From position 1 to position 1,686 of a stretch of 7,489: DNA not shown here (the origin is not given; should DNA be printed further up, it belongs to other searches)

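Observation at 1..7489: Locus-level hypothesis: a pilin-like tip protein plus a giant anchored adhesin form a cell-surface or host-attachment module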

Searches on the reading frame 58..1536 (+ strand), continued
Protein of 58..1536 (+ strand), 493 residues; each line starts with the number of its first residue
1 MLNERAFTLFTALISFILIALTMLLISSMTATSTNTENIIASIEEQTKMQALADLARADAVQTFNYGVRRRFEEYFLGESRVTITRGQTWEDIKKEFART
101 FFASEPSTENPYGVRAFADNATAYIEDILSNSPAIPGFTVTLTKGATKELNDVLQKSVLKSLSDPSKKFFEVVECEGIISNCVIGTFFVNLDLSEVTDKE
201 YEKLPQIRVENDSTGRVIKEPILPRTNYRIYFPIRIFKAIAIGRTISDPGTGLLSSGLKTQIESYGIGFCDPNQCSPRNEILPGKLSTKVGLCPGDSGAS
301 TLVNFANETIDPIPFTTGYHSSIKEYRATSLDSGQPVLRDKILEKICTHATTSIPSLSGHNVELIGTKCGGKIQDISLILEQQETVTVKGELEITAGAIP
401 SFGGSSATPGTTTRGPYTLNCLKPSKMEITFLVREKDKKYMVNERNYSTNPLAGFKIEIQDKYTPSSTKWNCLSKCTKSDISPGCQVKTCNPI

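Call 55: search_protein_families(library=pfam, proteins=[L004:1450-9951:+], max_evalue=0.01)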
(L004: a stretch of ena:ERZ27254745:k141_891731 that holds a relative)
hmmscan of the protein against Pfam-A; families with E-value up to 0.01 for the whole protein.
L004:1450-9951:+ (2834 aa): 5 families
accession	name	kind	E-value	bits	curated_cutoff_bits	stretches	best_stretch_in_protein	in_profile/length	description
PF13620.12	CarboxypepD_reg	-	9.3e-19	68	32.3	2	343-421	1-81/82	Carboxypeptidase regulatory-like domain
PF17210.9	SdrD_B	-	1.8e-06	28.5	29.7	0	348-397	16-64/112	SdrD B-like domain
PF02369.22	Big_1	-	4.4e-05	23.9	34.9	0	342-367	19-45/93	Bacterial Ig-like domain (group 1)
PF17802.7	SpaA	-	6.1e-05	23.5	23.1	0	254-292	3-43/91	Prealbumin-like fold domain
PF11974.14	bMG3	-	0.00044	20.6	34.9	0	351-397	23-74/103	Bacterial alpha-2-macroglobulin MG3 domain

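Call 60: search_protein_families(library=pfam, alignment_id=A4, max_evalue=0.01)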
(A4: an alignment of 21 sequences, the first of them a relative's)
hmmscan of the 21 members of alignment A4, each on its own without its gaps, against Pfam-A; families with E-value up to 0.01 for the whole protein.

A. member 1, L037:9058-9957:+ (300 aa): 1 family
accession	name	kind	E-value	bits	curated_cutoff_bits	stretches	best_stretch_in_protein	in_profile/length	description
PF01832.25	Glucosaminidase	-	2.5e-09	38.3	30.2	1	179-293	2-116/123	Mannosyl-glycoprotein endo-beta-N-acetylglucosaminidase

B. families by the number of members that match (of 21 scanned): 4 families
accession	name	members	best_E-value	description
PF01464.25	SLT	2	2.5e-14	Transglycosylase SLT domain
PF01832.25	Glucosaminidase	1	2.5e-09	Mannosyl-glycoprotein endo-beta-N-acetylglucosaminidase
PF09976.15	TPR_21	1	0.0014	Tetratricopeptide repeat-like domain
PF17045.10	CEP63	1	0.0088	Centrosomal protein of 63 kDa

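Call 63: search_solved_structures(query=A1, max_evalue=1)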
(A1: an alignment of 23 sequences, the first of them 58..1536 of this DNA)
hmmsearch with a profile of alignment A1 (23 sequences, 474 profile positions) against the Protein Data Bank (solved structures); distinct sequences matched with E-value up to 1: 1.
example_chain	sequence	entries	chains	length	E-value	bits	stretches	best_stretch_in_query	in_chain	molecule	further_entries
1l3p_A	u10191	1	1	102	0.35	13.2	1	234-297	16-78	POLLEN ALLERGEN Phl p 5b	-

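Call 70: search_protein_families(library=pfam, proteins=[L014:11743-12948:+, L025:11381-12511:+, L040:3339-4439:-, L040:4403-4939:+, L035:2977-3450:+, L053:638-1186:+, L023:824-1282:+, L028:924-1523:+, L025:7494-8915:+, L025:9000-9923:+], max_evalue=0.01)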
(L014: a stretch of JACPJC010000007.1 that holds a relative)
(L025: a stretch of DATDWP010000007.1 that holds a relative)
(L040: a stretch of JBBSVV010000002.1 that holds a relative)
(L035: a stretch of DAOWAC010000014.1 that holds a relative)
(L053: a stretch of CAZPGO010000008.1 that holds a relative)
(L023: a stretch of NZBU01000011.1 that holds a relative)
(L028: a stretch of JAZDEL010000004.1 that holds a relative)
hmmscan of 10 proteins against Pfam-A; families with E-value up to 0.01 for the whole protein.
L014:11743-12948:+ (402 aa): 5 families
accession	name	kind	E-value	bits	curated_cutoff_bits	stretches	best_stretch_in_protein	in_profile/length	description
PF13173.12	AAA_14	-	1.1e-37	129.4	27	1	40-161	4-129/129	AAA domain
PF13635.12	DUF4143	-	2.4e-21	76.6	28.1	1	204-348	2-159/160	Domain of unknown function (DUF4143)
PF01637.24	ATPase_2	-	3e-05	24.4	33.2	1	43-124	25-111/225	ATPase domain predominantly from Archaea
PF13238.12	AAA_18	-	0.0021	18.9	29.4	0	42-136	2-86/128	AAA domain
PF00004.35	AAA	-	0.0084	17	21.2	0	41-108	1-69/131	ATPase family associated with various cellular activities (AAA)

L025:11381-12511:+ (377 aa): 2 families
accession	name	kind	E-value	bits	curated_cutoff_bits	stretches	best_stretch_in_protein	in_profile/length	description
PF02661.23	Fic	-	5.7e-25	88.4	24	1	128-233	2-93/93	Fic/DOC family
PF13784.11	Fic_N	-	4.9e-22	78.2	26.7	1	43-120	4-81/82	Fic/DOC family N-terminal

L040:3339-4439:- (367 aa): 1 family
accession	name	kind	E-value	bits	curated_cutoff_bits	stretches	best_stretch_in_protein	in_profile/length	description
PF00990.26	GGDEF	-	2.3e-08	34.4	23.8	1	163-320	14-159/161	Diguanylate cyclase, GGDEF domain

L040:4403-4939:+ (179 aa): 0 families

L035:2977-3450:+ (158 aa): 0 families

L053:638-1186:+ (183 aa): 1 family
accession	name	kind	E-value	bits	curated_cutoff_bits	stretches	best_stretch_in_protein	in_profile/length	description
PF04011.17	LemA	-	6.6e-59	198.5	26.2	1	35-183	1-148/149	LemA family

L023:824-1282:+ (153 aa): 0 families

L028:924-1523:+ (200 aa): 3 families
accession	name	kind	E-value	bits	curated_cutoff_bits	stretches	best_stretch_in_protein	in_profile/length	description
PF13508.13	Acetyltransf_7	-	1.3e-06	29.1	27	1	71-173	12-83/84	Acetyltransferase (GNAT) domain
PF13673.13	Acetyltransf_10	-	0.00017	22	23.6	1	40-175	10-110/128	Acetyltransferase (GNAT) domain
PF00583.31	Acetyltransf_1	-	0.0012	19.6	20.7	1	59-172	27-116/116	Acetyltransferase (GNAT) family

L025:7494-8915:+ (474 aa): 0 families

L025:9000-9923:+ (308 aa): 1 family
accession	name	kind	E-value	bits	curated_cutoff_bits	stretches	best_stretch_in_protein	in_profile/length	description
PF04108.17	ATG17_like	-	0.0035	17.3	43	0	69-305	20-186/355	Autophagy protein ATG17-like domain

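Call 75: search_protein_families(library=padloc, proteins=[window:58-1536:+], max_evalue=0.1)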
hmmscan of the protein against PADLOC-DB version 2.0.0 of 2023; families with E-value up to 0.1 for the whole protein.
window:58-1536:+ (493 aa): 0 families

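Call 83: search_solved_structures(query=A6, max_evalue=1)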
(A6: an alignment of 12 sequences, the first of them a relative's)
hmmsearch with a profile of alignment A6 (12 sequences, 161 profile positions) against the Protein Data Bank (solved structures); distinct sequences matched with E-value up to 1: 5.
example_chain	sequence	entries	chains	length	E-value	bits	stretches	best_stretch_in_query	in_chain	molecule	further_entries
4cfo_A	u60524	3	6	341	0.095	16.1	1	37-68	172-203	MLTC | MEMBRANE-BOUND LYTIC MUREIN TRANSGLYCOSYLASE C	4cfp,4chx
8yxk_A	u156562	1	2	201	0.1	16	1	36-107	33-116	Phage cell wall hydrolase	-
9vi7_A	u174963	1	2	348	0.18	15.3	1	37-112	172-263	lytic transglycosylase c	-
4c5f_A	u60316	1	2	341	0.19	15.2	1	37-68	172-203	MEMBRANE-BOUND LYTIC MUREIN TRANSGLYCOSYLASE C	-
7p5h_C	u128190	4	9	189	0.56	13.6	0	40-81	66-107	Fe-hydrogenase, subunit gamma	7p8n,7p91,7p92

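Call 89: find_encoding_contigs(protein=P0003, flank=10000, max_places=2)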
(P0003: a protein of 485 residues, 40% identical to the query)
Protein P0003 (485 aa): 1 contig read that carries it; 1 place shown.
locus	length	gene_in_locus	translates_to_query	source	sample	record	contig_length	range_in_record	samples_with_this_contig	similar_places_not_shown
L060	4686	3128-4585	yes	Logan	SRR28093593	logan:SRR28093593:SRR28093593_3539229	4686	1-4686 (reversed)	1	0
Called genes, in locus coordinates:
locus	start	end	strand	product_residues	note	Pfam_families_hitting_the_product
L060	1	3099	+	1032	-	?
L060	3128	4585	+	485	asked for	-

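Call 90: find_encoding_contigs(protein=P0002, flank=10000, max_places=2)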
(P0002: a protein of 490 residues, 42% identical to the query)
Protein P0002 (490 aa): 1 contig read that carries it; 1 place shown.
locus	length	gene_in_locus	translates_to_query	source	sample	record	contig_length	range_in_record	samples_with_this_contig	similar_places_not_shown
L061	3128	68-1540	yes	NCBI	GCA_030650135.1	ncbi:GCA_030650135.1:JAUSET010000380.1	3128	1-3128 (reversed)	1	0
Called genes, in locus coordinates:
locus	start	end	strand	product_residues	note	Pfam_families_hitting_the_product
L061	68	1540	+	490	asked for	-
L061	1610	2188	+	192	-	PF13462:Thioredoxin_4, PF01323:DSBA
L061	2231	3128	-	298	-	PF03706:LPG_synthase_TM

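Call 92: search_protein_families(library=ncbifam, alignment_id=A1, max_evalue=0.1)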
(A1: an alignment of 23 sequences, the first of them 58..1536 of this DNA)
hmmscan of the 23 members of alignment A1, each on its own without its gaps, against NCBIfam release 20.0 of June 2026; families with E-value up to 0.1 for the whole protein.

A. member 1, window:58-1536:+ (493 aa): 1 family
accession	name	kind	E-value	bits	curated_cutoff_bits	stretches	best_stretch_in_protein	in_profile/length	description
NF041002.1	pilin_ComGF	equivalog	0.0033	17.7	80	1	4-46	1-43/139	competence type IV pilus minor pilin ComGF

B. families by the number of members that match (of 23 scanned): 10 families
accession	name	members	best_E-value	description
NF041002.1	pilin_ComGF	19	0.0002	competence type IV pilus minor pilin ComGF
NF041013.1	T4P_ComGE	4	0.0086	competence type IV pilus minor pilin ComGE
NF038305.1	HpsJ_fam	3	0.031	HpsJ family protein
NF038304.1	EPS_HpsC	2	0.0047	hormogonium polysaccharide secretion pseudopilin HpsC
NF040982.1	ComGD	2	0.046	competence type IV pilus minor pilin ComGD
TIGR02126.1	phgtail_TP901_1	1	0.02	phage major tail protein, TP901-1 family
NF011772.0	PRK15231.1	1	0.056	SEF18 fimbria major subunit SefD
TIGR02822.1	adh_fam_2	1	0.062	zinc-binding alcohol dehydrogenase family protein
NF010147.0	PRK13623.1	1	0.063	iron-sulfur cluster insertion protein ErpA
TIGR02599.1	TIGR02599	1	0.065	Verru_Chthon cassette protein C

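Call 93: search_protein_families(library=pfam, alignment_id=A1, max_evalue=0.1)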
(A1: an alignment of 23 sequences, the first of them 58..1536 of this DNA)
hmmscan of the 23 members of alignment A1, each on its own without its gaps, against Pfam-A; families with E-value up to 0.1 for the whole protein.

A. member 1, window:58-1536:+ (493 aa): 0 families

B. families by the number of members that match (of 23 scanned): 5 families
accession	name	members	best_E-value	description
PF01827.32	FTH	1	0.0058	FTH domain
PF25630.1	Phycodna_minor_capsid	1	0.029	Phycodnaviridae minor capsid protein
PF21254.3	AGA-YXIM_GBD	1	0.06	Beta-agarase/YXIM esterase-like, galactose-binding domain-like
PF24620.1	DUF7625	1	0.063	Domain of unknown function (DUF7625)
PF12698.13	ABC2_membrane_3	1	0.068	ABC-2 family transporter protein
